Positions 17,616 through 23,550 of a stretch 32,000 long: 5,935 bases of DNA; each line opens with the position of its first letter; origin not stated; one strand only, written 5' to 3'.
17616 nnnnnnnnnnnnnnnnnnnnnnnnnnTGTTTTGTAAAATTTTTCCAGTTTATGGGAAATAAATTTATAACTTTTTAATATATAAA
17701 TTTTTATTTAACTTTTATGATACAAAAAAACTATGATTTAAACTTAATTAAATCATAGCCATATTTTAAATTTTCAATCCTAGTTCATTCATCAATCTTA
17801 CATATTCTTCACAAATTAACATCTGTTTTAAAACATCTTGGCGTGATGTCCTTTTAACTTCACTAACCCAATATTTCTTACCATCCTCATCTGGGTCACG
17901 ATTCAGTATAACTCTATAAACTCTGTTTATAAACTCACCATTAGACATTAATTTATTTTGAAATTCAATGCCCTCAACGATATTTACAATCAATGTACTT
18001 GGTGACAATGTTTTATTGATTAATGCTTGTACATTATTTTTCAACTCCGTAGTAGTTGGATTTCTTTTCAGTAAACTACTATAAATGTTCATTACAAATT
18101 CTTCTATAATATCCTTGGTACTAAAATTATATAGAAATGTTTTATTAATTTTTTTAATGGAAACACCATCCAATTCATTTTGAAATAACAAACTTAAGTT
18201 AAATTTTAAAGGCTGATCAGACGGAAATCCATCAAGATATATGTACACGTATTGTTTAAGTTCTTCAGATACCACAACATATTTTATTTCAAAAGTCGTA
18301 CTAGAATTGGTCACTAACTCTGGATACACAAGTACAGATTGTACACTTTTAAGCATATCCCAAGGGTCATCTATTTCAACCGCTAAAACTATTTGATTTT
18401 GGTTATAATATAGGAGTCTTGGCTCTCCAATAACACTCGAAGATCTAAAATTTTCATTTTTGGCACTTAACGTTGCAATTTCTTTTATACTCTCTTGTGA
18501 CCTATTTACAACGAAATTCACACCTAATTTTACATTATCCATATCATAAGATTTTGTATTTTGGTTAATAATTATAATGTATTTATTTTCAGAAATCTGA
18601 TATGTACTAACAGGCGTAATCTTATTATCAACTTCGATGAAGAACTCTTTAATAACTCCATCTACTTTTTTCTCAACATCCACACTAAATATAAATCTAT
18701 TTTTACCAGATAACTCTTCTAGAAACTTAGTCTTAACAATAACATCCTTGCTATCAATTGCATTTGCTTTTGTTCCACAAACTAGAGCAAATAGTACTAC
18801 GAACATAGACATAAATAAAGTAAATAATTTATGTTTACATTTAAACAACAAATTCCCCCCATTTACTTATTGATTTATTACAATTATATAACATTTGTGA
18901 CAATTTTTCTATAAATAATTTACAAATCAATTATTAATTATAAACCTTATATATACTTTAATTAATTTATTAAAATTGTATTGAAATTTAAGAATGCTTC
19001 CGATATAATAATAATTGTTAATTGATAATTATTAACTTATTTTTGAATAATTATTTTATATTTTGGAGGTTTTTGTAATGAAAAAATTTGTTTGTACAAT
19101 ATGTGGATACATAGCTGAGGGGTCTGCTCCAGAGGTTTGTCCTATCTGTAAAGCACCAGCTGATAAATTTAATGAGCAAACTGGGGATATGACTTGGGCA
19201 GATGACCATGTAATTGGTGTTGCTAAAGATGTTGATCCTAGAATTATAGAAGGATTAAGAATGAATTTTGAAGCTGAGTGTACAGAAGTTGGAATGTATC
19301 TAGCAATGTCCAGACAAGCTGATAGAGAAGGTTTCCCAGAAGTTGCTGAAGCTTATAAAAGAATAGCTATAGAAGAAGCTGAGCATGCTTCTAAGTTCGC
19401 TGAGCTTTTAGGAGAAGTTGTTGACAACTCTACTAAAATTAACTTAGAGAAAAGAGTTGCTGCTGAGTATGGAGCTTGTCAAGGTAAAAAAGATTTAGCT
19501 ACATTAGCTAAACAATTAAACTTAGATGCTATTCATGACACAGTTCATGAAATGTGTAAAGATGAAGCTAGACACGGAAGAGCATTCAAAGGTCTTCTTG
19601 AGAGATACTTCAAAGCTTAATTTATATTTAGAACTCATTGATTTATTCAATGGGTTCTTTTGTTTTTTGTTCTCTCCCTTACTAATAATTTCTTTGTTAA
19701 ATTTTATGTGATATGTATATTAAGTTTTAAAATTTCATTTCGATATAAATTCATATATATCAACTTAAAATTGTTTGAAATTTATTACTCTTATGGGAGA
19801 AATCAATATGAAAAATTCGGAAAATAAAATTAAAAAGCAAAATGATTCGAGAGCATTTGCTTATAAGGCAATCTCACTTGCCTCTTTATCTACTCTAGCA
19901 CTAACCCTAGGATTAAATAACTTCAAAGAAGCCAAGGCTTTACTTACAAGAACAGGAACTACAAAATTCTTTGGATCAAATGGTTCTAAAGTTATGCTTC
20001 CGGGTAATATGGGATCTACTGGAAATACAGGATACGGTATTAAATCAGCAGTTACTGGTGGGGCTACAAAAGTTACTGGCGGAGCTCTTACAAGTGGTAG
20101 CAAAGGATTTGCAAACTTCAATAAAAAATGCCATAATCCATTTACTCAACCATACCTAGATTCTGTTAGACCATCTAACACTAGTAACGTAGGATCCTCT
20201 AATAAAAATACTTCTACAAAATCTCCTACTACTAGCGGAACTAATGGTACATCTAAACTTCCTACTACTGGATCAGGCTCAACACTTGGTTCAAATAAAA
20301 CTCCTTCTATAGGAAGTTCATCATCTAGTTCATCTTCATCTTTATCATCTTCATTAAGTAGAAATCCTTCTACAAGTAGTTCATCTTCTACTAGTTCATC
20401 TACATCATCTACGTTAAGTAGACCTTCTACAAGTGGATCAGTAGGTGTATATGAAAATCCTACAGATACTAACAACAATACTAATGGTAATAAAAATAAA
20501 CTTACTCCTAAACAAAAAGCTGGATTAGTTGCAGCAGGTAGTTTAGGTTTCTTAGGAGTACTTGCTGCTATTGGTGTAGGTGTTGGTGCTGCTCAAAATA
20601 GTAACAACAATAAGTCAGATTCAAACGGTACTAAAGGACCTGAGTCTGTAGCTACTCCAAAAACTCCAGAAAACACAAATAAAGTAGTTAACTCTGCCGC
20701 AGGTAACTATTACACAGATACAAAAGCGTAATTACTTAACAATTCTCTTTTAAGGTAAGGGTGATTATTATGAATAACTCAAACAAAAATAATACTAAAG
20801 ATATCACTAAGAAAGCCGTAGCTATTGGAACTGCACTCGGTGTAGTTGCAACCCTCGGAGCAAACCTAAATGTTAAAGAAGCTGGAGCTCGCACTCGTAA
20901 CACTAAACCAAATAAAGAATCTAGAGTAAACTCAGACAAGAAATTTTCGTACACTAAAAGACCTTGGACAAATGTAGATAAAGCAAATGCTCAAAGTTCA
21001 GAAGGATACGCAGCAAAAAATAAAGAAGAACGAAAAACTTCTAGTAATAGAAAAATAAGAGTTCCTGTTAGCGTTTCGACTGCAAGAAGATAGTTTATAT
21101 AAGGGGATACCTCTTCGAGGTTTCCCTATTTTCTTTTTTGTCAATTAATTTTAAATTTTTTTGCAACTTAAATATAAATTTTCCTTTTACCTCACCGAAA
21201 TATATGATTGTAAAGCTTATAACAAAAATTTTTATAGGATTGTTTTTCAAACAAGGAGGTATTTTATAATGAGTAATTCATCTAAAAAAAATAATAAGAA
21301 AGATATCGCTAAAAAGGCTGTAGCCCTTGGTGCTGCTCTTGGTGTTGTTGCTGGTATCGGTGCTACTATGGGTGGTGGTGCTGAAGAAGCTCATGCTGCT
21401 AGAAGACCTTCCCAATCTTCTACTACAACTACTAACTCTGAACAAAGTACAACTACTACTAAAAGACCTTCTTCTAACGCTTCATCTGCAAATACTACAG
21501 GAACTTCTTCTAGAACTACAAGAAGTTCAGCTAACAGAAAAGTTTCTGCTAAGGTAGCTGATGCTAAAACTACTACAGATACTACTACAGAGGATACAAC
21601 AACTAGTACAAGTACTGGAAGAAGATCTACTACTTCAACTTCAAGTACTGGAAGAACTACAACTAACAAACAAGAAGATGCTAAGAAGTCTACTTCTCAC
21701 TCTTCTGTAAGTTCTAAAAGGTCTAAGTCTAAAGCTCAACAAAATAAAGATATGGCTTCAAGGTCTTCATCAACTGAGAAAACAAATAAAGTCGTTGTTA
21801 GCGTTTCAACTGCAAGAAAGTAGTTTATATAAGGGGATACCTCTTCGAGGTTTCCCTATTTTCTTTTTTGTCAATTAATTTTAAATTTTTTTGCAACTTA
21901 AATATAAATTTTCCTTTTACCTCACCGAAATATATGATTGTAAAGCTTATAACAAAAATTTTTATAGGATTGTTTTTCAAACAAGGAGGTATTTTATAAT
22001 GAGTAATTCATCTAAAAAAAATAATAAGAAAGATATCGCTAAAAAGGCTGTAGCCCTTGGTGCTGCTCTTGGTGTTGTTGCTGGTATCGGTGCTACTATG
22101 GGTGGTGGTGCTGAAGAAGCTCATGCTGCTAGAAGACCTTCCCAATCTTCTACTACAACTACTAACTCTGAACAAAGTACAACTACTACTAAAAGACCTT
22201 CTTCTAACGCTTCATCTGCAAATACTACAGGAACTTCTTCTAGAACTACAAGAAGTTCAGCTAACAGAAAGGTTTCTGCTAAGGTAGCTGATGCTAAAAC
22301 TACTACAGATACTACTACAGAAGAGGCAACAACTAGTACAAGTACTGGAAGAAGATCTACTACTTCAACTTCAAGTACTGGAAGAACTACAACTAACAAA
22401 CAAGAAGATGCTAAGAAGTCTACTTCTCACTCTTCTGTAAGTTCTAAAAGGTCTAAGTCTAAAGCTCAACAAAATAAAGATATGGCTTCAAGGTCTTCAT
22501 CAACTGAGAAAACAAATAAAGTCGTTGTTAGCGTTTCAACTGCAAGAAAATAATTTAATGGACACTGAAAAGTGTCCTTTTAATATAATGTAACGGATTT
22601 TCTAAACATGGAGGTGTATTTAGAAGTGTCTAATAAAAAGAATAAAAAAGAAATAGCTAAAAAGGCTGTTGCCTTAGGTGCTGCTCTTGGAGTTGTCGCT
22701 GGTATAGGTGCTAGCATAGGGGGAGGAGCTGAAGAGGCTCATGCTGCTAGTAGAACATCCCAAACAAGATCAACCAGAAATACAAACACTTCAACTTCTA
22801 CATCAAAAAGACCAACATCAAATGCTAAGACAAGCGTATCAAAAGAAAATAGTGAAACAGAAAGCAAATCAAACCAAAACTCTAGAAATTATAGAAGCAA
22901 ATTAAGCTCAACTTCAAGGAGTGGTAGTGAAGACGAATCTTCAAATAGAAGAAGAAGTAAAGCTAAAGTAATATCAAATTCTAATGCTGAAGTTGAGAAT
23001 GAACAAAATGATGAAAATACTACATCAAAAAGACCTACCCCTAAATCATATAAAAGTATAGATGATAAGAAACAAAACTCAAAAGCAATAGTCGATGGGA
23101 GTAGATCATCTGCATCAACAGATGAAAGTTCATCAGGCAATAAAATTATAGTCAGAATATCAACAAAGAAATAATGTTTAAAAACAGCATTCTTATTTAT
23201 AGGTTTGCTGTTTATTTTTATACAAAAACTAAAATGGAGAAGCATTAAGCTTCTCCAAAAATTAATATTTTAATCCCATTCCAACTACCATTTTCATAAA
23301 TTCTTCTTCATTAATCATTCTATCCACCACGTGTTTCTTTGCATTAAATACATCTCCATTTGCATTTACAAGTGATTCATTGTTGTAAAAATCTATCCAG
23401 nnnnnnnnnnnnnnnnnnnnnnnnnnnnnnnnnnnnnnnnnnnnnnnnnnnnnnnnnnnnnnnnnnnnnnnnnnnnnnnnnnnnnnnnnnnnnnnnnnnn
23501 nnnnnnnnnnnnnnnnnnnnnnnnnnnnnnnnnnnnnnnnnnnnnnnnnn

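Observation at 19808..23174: Five-gene + strand cluster of exported, disordered, polybasic Ser/Thr-rich proteins is a candidate uncharacterised envelope or host-interface system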

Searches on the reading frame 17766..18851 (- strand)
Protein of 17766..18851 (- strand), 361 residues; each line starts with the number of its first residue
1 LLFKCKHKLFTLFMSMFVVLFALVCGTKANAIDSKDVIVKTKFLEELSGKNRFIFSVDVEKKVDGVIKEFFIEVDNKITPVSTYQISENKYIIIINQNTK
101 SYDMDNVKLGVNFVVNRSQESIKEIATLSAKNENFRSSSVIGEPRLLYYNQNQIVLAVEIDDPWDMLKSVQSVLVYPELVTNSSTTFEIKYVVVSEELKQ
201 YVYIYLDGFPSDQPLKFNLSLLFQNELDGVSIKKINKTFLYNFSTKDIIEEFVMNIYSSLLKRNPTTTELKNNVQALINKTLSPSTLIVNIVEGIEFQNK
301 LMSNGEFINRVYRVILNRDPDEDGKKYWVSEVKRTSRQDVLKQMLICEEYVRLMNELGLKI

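Call 7: search_protein_families(library=pfam, proteins=[window:17766-18851:-], max_evalue=1)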
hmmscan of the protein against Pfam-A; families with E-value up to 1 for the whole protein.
window:17766-18851:- (361 aa): 2 families
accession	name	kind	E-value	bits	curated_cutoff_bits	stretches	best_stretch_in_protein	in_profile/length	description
PF13946.11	DUF4214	-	4.5e-16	59.1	23.2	2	296-353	9-71/72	Domain of unknown function (DUF4214)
PF24005.1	DUF7320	-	0.085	13.3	27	1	67-102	16-57/78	Domain of unknown function (DUF7320)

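Call 8: search_protein_families(library=ncbifam, proteins=[window:17766-18851:-], max_evalue=1)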
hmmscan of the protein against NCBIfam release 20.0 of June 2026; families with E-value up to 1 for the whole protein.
window:17766-18851:- (361 aa): 0 families

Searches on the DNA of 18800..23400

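Call 44: search_rna_families(source=window, start=18800, end=23400, threshold=evalue, max_evalue=1)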
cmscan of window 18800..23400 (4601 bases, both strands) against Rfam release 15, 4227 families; matches with E-value up to 1: 1.
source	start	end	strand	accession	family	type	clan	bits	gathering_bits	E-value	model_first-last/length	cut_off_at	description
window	19412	19480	+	RF01222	sn2417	Gene; snRNA; snoRNA; CD-box;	-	21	80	0.45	1-123/123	no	Small nucleolar RNA sn2417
